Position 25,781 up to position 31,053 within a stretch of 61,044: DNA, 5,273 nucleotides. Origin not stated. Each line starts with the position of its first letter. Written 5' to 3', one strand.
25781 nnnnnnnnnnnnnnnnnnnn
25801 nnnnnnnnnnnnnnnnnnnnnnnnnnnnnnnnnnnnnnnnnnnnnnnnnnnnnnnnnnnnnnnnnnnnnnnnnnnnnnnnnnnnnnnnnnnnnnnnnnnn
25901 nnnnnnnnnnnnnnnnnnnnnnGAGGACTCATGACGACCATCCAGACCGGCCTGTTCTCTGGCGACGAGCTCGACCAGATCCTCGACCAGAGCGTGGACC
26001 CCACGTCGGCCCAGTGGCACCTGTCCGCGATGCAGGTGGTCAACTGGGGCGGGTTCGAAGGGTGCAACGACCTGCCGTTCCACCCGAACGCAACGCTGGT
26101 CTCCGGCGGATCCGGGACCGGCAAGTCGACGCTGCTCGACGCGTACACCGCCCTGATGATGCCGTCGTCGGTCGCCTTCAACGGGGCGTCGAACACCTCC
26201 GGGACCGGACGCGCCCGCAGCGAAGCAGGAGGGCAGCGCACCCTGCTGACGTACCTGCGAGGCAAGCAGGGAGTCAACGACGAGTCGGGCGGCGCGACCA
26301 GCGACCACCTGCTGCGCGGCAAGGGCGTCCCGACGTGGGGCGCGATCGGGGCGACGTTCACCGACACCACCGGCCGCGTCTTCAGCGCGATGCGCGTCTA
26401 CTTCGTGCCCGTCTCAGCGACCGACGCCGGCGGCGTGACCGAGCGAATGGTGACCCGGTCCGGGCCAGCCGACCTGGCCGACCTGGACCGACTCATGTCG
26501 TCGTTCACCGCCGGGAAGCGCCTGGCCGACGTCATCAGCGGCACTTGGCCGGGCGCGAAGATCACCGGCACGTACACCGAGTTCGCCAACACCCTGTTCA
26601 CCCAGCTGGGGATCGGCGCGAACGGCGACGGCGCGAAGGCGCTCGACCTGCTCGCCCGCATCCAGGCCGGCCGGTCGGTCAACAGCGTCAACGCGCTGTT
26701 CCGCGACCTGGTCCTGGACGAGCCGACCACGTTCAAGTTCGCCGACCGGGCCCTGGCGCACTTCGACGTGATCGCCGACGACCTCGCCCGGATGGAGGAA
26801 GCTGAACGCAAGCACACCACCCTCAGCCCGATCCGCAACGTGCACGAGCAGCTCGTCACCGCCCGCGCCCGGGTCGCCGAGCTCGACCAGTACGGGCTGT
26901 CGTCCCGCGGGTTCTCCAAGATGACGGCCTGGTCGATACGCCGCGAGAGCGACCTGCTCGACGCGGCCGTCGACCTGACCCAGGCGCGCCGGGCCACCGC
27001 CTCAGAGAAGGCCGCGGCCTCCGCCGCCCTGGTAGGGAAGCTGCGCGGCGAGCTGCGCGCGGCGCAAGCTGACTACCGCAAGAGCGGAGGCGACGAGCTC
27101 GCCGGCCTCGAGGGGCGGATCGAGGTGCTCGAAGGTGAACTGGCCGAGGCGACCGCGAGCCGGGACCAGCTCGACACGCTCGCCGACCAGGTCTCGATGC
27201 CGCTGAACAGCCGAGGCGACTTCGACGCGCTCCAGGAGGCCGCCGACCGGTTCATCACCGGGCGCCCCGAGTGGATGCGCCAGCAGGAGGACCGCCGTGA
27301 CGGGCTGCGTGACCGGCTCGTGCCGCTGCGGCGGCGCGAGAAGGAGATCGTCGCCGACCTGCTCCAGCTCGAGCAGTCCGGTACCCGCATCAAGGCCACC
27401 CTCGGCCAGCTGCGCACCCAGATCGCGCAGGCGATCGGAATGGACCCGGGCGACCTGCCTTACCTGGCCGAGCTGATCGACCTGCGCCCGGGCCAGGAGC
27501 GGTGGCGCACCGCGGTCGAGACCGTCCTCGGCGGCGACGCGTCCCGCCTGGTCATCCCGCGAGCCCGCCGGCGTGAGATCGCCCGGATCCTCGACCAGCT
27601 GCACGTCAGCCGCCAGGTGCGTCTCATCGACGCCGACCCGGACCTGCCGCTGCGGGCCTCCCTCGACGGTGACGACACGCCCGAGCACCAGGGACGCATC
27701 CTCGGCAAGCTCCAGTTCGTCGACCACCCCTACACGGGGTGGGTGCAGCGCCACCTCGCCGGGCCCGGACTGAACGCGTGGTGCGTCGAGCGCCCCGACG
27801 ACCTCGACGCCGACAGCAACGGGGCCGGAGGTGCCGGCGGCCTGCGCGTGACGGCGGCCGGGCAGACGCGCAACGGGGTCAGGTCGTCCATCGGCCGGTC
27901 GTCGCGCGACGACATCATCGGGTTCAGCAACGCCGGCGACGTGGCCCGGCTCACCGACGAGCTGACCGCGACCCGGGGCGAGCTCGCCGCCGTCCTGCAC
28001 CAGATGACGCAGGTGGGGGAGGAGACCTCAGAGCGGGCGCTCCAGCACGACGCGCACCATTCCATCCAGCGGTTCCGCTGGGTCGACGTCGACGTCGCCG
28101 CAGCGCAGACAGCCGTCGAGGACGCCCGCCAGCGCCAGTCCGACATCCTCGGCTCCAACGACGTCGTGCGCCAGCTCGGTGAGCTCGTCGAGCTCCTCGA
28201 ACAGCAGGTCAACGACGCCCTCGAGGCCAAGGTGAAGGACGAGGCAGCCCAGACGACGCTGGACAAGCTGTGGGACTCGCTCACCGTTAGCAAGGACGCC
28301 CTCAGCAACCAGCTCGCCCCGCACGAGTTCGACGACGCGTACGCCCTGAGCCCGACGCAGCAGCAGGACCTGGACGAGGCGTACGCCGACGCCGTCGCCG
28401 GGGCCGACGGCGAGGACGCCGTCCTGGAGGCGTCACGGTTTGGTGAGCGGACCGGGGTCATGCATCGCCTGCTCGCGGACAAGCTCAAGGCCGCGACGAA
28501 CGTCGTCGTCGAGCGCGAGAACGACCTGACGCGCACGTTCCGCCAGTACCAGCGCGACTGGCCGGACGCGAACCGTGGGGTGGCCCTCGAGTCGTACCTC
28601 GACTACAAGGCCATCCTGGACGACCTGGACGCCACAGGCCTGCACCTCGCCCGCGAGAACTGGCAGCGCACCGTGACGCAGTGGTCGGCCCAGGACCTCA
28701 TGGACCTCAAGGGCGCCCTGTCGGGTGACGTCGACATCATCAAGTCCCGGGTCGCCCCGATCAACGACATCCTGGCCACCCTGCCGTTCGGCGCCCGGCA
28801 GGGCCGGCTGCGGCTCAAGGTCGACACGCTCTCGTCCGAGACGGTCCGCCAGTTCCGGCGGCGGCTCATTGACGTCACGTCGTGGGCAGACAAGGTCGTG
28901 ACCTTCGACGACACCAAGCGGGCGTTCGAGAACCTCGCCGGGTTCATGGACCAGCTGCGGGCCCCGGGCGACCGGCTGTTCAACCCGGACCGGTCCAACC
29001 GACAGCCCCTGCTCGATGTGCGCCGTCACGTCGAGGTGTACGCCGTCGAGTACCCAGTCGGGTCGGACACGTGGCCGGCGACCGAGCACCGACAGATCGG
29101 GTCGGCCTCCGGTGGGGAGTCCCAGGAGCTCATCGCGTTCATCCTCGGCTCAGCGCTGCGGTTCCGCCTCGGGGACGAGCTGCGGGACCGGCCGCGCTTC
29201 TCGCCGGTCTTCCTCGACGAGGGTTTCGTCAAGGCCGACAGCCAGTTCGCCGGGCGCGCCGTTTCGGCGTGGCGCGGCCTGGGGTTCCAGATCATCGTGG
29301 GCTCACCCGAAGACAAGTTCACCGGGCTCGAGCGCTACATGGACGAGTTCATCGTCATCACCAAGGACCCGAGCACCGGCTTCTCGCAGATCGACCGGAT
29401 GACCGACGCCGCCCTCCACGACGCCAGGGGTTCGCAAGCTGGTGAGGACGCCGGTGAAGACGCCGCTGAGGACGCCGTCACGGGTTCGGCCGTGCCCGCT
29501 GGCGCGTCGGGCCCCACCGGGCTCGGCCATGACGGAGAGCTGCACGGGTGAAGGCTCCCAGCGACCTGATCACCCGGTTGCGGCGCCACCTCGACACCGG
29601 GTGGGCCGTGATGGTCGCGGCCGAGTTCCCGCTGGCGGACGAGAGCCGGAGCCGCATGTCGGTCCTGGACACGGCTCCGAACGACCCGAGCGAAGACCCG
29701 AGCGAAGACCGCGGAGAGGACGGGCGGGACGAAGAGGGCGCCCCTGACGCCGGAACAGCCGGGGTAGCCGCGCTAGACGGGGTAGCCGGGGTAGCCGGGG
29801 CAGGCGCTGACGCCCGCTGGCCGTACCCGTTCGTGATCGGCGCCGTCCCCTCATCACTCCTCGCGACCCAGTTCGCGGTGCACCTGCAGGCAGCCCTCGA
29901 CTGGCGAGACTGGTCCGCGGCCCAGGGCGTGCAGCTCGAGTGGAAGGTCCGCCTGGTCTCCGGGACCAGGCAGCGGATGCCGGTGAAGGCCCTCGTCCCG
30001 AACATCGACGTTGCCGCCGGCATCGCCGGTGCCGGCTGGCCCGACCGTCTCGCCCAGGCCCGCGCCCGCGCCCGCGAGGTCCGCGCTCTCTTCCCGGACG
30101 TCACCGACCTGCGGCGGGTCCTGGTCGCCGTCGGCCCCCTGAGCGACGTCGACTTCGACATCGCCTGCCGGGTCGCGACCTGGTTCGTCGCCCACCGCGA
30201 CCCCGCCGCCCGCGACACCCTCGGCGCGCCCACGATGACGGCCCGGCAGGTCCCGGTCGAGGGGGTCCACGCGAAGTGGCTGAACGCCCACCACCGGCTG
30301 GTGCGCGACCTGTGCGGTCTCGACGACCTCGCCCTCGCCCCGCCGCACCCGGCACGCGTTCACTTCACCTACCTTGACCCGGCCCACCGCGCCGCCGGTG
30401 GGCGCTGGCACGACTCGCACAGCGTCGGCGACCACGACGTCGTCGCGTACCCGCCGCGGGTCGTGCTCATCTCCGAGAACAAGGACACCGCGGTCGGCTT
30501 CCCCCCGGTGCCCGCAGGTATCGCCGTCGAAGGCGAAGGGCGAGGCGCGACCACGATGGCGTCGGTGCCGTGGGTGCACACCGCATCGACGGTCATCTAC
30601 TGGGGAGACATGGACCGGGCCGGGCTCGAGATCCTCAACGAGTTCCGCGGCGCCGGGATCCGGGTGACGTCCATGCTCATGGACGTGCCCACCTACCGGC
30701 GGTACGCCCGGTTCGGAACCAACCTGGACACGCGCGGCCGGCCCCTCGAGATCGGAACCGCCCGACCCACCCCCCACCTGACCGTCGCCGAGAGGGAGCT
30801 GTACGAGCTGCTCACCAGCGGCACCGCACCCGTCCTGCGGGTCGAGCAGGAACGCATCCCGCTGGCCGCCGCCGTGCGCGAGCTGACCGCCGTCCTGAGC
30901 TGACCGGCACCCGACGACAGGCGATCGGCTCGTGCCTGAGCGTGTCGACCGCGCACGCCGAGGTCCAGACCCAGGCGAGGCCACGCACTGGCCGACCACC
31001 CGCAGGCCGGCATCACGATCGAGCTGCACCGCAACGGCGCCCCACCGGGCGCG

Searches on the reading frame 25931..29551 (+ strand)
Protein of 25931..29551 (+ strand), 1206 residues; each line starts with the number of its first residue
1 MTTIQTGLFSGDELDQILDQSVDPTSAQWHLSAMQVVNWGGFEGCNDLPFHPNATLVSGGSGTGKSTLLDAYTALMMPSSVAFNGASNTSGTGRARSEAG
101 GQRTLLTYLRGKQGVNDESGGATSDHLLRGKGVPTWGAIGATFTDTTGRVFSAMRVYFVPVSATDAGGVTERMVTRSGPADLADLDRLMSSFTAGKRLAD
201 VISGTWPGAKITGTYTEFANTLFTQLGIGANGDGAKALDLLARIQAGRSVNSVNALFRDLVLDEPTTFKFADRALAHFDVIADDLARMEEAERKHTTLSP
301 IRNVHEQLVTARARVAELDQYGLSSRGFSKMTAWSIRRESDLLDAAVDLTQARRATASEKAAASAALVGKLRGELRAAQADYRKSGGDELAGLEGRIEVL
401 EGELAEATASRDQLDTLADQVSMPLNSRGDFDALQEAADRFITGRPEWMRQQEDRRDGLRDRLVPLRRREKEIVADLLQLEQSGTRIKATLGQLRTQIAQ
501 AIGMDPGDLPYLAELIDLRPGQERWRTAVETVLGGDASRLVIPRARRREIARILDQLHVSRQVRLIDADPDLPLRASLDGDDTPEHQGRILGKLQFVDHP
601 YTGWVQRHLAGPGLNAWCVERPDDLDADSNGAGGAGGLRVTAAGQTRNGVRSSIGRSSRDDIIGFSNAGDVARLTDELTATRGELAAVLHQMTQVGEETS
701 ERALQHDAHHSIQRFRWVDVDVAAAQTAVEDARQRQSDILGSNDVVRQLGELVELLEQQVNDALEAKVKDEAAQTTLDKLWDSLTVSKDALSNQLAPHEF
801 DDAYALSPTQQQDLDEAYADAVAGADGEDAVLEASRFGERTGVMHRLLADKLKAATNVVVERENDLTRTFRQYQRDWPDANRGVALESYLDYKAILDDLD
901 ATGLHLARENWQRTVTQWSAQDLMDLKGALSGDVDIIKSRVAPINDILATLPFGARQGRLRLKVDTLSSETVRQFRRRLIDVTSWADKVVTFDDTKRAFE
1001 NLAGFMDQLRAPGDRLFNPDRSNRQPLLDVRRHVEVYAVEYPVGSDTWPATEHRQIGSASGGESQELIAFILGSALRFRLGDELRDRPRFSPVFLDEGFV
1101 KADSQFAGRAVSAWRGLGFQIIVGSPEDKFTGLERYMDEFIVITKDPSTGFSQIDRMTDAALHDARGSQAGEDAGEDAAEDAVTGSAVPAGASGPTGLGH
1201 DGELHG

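Call 51: search_protein_families(library=pfam, proteins=[window:25931-29551:+], max_evalue=0.001)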
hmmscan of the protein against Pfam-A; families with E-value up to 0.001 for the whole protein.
window:25931-29551:+ (1206 aa): 3 families
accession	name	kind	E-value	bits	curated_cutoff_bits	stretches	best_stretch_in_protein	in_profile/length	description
PF13555.12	AAA_29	-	1.4e-20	73.2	27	1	31-89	1-60/61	P-loop containing region of AAA domain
PF13558.12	SbcC_Walker_B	-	4.1e-16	59.4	27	1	1027-1115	3-89/90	SbcC/RAD50-like, Walker B motif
PF13476.12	AAA_23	-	6.4e-05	24.1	27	1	35-77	3-44/201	AAA domain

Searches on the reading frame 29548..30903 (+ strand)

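Call 51: search_protein_families(library=pfam, proteins=[window:29548-30903:+], max_evalue=0.001)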
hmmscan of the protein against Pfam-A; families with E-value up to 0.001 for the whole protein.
window:29548-30903:+ (451 aa): 2 families
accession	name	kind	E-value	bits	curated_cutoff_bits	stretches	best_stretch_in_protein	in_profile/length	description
PF09983.15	JetD_C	-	2.2e-32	112.3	22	1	268-445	6-178/179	Wadjet protein JetD, C-terminal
PF11795.13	DUF3322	-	1.9e-16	61.1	22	1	87-255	24-188/190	Uncharacterized protein conserved in bacteria N-term (DUF3322)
